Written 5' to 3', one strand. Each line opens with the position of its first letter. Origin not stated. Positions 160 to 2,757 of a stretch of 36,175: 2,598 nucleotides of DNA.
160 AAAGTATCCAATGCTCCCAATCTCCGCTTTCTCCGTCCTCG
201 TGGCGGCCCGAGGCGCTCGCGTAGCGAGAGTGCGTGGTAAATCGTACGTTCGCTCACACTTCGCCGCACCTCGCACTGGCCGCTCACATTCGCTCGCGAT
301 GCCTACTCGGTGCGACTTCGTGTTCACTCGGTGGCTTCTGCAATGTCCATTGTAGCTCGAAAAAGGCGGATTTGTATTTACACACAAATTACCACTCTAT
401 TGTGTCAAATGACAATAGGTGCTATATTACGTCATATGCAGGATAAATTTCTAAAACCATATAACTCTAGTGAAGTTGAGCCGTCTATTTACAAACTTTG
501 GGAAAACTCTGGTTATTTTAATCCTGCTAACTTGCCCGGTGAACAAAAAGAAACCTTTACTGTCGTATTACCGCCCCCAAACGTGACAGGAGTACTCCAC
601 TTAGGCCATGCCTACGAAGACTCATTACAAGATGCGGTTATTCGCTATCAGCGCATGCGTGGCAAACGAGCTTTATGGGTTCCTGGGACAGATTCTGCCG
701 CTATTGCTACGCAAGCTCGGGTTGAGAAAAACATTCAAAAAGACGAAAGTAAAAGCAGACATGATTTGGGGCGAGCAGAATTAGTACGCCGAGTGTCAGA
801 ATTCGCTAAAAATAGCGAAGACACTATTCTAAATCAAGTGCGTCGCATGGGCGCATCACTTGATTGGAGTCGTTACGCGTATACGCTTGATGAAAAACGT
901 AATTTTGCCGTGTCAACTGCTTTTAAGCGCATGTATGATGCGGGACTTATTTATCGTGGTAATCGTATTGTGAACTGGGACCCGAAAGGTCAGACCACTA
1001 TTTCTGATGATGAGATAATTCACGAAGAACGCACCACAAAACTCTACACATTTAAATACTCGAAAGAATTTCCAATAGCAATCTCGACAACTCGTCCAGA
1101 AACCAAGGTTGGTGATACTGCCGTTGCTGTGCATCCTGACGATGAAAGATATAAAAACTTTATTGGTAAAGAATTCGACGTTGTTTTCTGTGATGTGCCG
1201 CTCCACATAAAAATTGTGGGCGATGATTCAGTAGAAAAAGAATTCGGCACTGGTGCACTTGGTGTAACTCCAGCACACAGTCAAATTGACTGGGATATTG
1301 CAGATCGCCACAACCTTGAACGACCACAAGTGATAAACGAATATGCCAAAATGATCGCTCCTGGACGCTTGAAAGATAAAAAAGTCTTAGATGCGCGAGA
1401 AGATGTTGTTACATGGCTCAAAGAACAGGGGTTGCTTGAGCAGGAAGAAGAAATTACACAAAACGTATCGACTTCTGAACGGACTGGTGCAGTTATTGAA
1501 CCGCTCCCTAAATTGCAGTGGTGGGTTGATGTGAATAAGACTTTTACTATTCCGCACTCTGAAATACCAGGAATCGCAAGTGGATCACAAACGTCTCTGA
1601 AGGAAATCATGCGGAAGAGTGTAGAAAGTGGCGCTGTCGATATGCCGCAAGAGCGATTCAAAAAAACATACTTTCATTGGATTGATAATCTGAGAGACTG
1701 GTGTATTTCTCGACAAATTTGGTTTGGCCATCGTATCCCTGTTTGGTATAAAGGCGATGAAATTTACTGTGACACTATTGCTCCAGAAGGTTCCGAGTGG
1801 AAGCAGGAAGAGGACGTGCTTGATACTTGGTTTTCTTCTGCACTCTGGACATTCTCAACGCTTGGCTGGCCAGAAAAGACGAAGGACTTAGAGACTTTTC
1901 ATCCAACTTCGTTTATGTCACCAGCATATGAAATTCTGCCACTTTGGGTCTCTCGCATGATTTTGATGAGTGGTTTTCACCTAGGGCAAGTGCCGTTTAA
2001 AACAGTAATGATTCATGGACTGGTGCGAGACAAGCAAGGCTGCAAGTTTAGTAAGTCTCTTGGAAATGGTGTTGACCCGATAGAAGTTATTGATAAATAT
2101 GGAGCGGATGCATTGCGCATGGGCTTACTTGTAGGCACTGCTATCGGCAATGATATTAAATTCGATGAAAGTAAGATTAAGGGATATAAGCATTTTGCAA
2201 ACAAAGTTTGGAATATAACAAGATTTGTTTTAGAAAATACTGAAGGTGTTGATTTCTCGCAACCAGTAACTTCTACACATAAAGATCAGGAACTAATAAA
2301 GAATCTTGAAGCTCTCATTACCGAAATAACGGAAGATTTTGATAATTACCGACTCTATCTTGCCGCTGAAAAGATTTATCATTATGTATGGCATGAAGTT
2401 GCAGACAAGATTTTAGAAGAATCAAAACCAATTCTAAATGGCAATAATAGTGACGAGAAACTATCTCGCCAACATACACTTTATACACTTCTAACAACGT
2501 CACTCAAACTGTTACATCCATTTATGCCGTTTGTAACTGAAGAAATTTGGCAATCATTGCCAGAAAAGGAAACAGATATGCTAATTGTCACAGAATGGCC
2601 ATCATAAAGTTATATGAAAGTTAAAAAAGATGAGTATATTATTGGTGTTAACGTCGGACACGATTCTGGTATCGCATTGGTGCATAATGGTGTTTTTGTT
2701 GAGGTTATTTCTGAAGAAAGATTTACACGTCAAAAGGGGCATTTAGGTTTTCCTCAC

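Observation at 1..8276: Perfect 116-bp inverted repeats bracket a low-GC ~8-kb segment that starts exactly at the window edge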

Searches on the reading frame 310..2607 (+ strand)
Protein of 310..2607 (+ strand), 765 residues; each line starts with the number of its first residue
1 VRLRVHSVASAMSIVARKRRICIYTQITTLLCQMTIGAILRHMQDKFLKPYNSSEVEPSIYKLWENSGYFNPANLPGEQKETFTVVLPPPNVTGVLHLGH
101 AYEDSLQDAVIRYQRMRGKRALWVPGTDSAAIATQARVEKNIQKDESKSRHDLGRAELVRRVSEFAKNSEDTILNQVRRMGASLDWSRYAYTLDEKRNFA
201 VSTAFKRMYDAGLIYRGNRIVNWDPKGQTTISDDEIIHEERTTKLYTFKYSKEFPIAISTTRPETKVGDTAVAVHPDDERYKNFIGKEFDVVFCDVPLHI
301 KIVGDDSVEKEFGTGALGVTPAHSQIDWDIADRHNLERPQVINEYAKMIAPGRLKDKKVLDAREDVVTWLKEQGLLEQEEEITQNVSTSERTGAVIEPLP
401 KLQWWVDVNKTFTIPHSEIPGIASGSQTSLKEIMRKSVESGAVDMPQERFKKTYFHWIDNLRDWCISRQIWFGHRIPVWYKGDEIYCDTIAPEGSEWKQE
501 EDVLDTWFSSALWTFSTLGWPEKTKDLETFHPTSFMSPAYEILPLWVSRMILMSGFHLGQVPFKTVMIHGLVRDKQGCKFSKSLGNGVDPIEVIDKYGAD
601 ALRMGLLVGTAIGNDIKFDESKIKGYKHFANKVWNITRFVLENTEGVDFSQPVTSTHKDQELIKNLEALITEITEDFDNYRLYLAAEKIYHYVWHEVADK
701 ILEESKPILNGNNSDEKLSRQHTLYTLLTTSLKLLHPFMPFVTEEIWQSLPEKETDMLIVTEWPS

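Call 8: search_protein_families(library=pfam, proteins=[window:310-2607:+], max_evalue=0.001)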
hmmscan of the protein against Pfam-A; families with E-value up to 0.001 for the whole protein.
window:310-2607:+ (765 aa): 4 families
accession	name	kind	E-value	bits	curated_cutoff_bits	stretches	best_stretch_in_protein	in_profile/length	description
PF00133.28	tRNA-synt_1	-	2.1e-119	399.4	22.7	2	60-488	2-257/414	tRNA synthetases class I (I, L, M and V)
PF08264.19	Anticodon_1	-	4.6e-28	98.4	25.1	1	659-764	1-105/148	Anticodon-binding domain of tRNA ligase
PF09334.17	tRNA-synt_1g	-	6.7e-20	71.6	20.1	2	90-236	8-135/391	tRNA synthetases class I (M)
PF13603.12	tRNA-synt_1_2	-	4.2e-05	23.6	25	0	306-346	104-144/185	Leucyl-tRNA synthetase, editing domain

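Call 25: find_homologous_proteins(query=window:409-2604:+)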
Query window:409-2604:+ (732 aa): 8000 proteins with E <= 0.001 among 8000 candidates; the best 120 are listed.
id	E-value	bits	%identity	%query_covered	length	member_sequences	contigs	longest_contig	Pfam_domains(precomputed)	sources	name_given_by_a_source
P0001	0.0e+0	1707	100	100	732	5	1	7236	PF09334.18,PF08264.20,PF00133.29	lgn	-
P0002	0.0e+0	1588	94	99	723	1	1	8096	PF09334.18,PF08264.20,PF13603.13,PF00133.29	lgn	-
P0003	0.0e+0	1548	91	99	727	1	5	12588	PF09334.18,PF08264.20,PF00133.29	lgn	-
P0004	0.0e+0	1544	91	99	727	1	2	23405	PF09334.18,PF08264.20,PF00133.29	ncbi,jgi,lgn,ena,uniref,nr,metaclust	ncbi:MAG: valine--tRNA ligase [Candidatus Lloydbacteria bacterium RIFOXYC12_FULL_46_25]|uniref:Valin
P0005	0.0e+0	1544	91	99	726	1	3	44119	PF09334.18,PF08264.20,PF00133.29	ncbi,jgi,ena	-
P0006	0.0e+0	1527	89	99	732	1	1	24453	PF09334.18,PF08264.20,PF00133.29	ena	-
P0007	0.0e+0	1525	90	99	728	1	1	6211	PF09334.18,PF08264.20,PF00133.29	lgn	-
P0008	0.0e+0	1521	89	99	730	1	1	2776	PF09334.18,PF08264.20,PF00133.29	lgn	-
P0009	0.0e+0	1426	83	98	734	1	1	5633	PF09334.18,PF08264.20,PF13603.13,PF00133.29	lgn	-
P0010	0.0e+0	1409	82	99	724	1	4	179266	PF09334.18,PF08264.20,PF13603.13,PF00133.29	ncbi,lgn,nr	ncbi:MAG: valine--tRNA ligase [Candidatus Kaiserbacteria bacterium]|nr:valine--tRNA ligase [Candidat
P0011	0.0e+0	1407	81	99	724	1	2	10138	PF09334.18,PF08264.20,PF13603.13,PF00133.29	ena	-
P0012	0.0e+0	1398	81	99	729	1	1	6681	PF09334.18,PF08264.20,PF13603.13,PF00133.29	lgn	-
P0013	0.0e+0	1392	80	99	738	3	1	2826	PF09334.18,PF08264.20,PF13603.13,PF00133.29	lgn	-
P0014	0.0e+0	1383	80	99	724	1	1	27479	PF09334.18,PF08264.20,PF13603.13,PF00133.29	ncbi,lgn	-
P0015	0.0e+0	1374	80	99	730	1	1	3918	PF09334.18,PF08264.20,PF13603.13,PF00133.29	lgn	-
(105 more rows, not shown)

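Call 27: find_encoding_contigs(protein=P0005, flank=10000, max_places=4)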
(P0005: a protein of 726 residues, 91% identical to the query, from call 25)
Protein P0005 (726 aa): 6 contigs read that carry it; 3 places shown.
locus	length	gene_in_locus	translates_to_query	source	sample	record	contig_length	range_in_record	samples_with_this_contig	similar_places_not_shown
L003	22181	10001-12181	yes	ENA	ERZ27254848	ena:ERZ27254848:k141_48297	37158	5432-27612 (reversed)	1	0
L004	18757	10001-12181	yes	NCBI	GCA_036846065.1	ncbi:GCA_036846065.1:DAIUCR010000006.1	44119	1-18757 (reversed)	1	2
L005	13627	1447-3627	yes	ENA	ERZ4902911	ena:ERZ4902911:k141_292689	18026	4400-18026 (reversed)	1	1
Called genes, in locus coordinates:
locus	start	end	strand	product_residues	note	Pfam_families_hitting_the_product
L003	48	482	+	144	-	PF00692:dUTPase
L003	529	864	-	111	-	-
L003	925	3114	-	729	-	PF17191:RecG_wedge, PF01336:tRNA_anti-codon, PF00270:DEAD, PF04851:ResIII, PF00271:Helicase_C, PF19833:RecG_dom3_C (weak)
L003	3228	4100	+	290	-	PF00487:FA_desaturase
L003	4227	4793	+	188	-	PF08448:PAS_4, PF13426:PAS_9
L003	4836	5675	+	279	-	PF13387:Lnb_N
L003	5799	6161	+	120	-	PF03713:DUF305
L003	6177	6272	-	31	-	-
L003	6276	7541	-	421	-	PF00128:Alpha-amylase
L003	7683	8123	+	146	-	PF07739:TipAS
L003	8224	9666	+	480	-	PF27854:Heavy_Cys_CGP (weak)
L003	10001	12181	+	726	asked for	PF00133:tRNA-synt_1, PF09334:tRNA-synt_1g, PF00133:tRNA-synt_1, PF08264:Anticodon_1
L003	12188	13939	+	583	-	PF02543:Carbam_trans_N, PF16861:Carbam_trans_C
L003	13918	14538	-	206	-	-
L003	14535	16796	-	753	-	-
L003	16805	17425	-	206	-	-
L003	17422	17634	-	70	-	PF13560:HTH_31 (weak), PF01381:HTH_3, PF13443:HTH_26 (weak)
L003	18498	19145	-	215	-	PF00156:Pribosyltran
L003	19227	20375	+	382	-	PF11104:PilM_2, PF14450:FtsA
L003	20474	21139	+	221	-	-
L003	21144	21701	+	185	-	-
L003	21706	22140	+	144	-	-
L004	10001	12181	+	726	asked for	PF00133:tRNA-synt_1, PF09334:tRNA-synt_1g, PF00133:tRNA-synt_1, PF08264:Anticodon_1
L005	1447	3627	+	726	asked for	PF00133:tRNA-synt_1, PF09334:tRNA-synt_1g, PF00133:tRNA-synt_1, PF08264:Anticodon_1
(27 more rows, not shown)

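Call 28: find_encoding_contigs(protein=P0004, flank=10000, max_places=4)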
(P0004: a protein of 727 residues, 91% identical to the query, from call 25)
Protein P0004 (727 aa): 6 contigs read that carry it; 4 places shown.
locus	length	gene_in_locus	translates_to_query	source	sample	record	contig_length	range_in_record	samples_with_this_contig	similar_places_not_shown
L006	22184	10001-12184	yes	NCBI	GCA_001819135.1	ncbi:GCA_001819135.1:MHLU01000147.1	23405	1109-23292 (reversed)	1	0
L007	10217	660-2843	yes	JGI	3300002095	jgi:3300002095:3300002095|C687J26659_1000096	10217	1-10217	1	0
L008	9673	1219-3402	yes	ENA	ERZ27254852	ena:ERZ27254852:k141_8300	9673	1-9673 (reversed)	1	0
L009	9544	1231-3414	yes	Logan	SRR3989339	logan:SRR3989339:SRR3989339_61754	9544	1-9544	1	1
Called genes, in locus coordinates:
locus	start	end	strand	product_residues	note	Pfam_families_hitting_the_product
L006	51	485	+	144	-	PF00692:dUTPase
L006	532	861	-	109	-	-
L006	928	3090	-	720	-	PF17191:RecG_wedge, PF01336:tRNA_anti-codon, PF04851:ResIII, PF00270:DEAD, PF00271:Helicase_C, PF19833:RecG_dom3_C (weak)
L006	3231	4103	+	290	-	PF00487:FA_desaturase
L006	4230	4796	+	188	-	PF08448:PAS_4, PF13426:PAS_9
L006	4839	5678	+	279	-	PF13387:Lnb_N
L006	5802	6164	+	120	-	PF03713:DUF305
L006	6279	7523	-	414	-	PF00128:Alpha-amylase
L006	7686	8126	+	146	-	PF07739:TipAS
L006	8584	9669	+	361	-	-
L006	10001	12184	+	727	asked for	PF00133:tRNA-synt_1, PF09334:tRNA-synt_1g, PF00133:tRNA-synt_1, PF08264:Anticodon_1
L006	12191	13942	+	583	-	PF02543:Carbam_trans_N, PF16861:Carbam_trans_C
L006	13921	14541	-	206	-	-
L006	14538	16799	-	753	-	-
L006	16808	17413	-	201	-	-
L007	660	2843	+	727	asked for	PF00133:tRNA-synt_1, PF09334:tRNA-synt_1g, PF00133:tRNA-synt_1, PF08264:Anticodon_1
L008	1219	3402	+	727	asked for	PF00133:tRNA-synt_1, PF09334:tRNA-synt_1g, PF00133:tRNA-synt_1, PF08264:Anticodon_1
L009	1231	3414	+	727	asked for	PF00133:tRNA-synt_1, PF09334:tRNA-synt_1g, PF00133:tRNA-synt_1, PF08264:Anticodon_1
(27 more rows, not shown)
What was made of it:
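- All L003-type assemblies show one orientation (calls 27, 28).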

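Call 36: find_encoding_contigs(protein=P0002, flank=10000, max_places=4)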
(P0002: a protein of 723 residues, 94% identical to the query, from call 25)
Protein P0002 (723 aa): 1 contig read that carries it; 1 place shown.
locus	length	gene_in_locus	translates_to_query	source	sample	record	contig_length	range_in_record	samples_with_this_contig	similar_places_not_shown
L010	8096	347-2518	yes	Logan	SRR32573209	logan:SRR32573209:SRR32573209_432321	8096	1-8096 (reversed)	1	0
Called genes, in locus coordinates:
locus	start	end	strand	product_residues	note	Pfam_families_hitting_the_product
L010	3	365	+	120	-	?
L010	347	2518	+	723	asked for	PF00133:tRNA-synt_1, PF09334:tRNA-synt_1g, PF13603:tRNA-synt_1_2 (faint), PF00133:tRNA-synt_1, PF08264:Anticodon_1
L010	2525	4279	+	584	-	PF02543:Carbam_trans_N, PF16861:Carbam_trans_C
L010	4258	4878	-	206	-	-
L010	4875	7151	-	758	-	-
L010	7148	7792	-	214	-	-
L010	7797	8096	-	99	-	?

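Call 37: find_encoding_contigs(protein=P0006, flank=10000, max_places=4)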
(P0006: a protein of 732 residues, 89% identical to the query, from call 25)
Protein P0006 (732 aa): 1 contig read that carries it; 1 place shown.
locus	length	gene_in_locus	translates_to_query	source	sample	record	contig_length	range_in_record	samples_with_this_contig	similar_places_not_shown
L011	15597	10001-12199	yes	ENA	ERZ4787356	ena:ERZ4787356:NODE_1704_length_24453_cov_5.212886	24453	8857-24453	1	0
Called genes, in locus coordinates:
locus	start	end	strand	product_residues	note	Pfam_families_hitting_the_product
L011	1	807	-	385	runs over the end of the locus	PF14378:PAP2_3, PF01569:PAP2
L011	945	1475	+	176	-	PF10502:Peptidase_S26, PF00717:Peptidase_S24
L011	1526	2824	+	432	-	PF03129:HGTP_anticodon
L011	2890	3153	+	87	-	-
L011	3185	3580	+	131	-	PF02130:YbeY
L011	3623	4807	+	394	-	PF11104:PilM_2, PF14450:FtsA (weak), PF02491:SHS2_FTSA, PF14450:FtsA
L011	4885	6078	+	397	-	PF00091:Tubulin, PF12327:FtsZ_C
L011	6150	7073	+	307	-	PF00890:FAD_binding_2 (faint), PF01134:GIDA (faint), PF01266:DAO (faint), PF01946:Thi4 (faint), PF03486:HI0933_like (faint), PF07992:Pyr_redox_2, PF13738:Pyr_redox_3, PF00070:Pyr_redox, +2 more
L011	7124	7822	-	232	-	PF09335:VTT_dom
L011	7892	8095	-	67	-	-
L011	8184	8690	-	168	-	-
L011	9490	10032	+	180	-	-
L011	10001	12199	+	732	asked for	PF00133:tRNA-synt_1, PF09334:tRNA-synt_1g, PF00133:tRNA-synt_1, PF08264:Anticodon_1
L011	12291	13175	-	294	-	PF00749:tRNA-synt_1c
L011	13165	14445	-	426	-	PF01941:AdoMet_Synthase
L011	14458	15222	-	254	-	PF13469:Sulfotransfer_3 (faint), PF09037:Sulphotransf (weak)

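Call 43: find_related_loci(query=window:409-2604:+, collection=genome_contigs, flank=10000)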
Query window:409-2604:+ (732 aa) in genome_contigs; peptide patterns used: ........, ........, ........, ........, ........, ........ (x = any residue, [..] = any of these).
241 stretches matched a pattern; 221 encode a relative of the query (tblastn E <= 1e-3); the best 80 are kept; 80 distinct loci.
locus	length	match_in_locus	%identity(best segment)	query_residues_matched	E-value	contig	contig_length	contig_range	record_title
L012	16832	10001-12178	76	6-731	0e+0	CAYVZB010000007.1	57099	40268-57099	MAG TPA_asm: uncultured Candidatus Saccharibacteria bacterium isolate SRP135725_co1_493 genome assembly, contig: NODE_42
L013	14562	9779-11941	76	12-731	0e+0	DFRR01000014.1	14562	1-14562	MAG TPA_asm: Patescibacteria group bacterium UBA3458 UBA3458_contig_2054, whole genome shotgun sequence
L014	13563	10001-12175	73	10-732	0e+0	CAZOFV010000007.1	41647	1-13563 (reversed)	MAG TPA_asm: uncultured Candidatus Saccharibacteria bacterium isolate SRP302447_co4_93 genome assembly, contig: NODE_256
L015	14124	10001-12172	72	12-731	0e+0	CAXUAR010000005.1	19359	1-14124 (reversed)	MAG TPA_asm: uncultured bacterium isolate public_SRR14722149_metawrap_bin.2 genome assembly, contig: public_SRR14722149_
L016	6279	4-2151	72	13-731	0e+0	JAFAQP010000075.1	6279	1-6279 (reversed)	MAG: Patescibacteria group bacterium isolate CP_BM_ER_67 BM_ER_k147_1799438, whole genome shotgun sequence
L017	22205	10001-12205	68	10-731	0e+0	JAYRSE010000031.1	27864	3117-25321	MAG: Candidatus Paceibacterota bacterium isolate XM1_ASGE3bin.5 k141_780245, whole genome shotgun sequence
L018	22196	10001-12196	65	9-731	0e+0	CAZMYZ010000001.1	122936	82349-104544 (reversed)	MAG TPA_asm: uncultured Candidatus Saccharibacteria bacterium isolate SRP342105_co1_88 genome assembly, contig: NODE_166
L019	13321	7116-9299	65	14-731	0e+0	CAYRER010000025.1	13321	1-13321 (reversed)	MAG TPA_asm: uncultured Candidatus Saccharibacteria bacterium isolate SRP323723_co1_135 genome assembly, contig: NODE_38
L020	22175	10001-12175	63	8-731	0e+0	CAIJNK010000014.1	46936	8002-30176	uncultured bacterium isolate AlinenLipids_bin-6017 genome assembly, contig: bin-6017:14/22, whole genome shotgun sequenc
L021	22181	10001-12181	65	10-731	0e+0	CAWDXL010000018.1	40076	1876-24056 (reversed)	MAG: Candidatus Parcubacteria bacterium isolate MFD01223.bin.2.9 genome assembly, contig: contig_87053, whole genome sho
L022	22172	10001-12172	62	10-731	0e+0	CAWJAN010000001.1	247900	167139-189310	MAG: uncultured bacterium isolate MFD06435.bin.1.80 genome assembly, contig: contig_112192, whole genome shotgun sequenc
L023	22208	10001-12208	64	10-732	0e+0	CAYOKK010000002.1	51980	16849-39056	MAG TPA_asm: uncultured Candidatus Saccharibacteria bacterium isolate SRP263527_co1_208 genome assembly, contig: NODE_43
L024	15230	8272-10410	64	10-732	0e+0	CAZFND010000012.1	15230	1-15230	MAG TPA_asm: uncultured Candidatus Saccharibacteria bacterium isolate SRP292972_co1_21 genome assembly, contig: NODE_169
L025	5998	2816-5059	61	2-732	0e+0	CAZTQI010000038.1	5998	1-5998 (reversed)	MAG TPA_asm: uncultured Candidatus Saccharibacteria bacterium isolate SRP272421_co1_226 genome assembly, contig: NODE_49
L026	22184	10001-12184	63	4-730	0e+0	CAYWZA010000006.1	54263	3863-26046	MAG TPA_asm: uncultured Candidatus Saccharibacteria bacterium isolate SRP269290_co7_77 genome assembly, contig: NODE_131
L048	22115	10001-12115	61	7-731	0e+0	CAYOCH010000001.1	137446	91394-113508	MAG TPA_asm: uncultured Candidatus Saccharibacteria bacterium isolate SRP093762_co1_108 genome assembly, contig: NODE_63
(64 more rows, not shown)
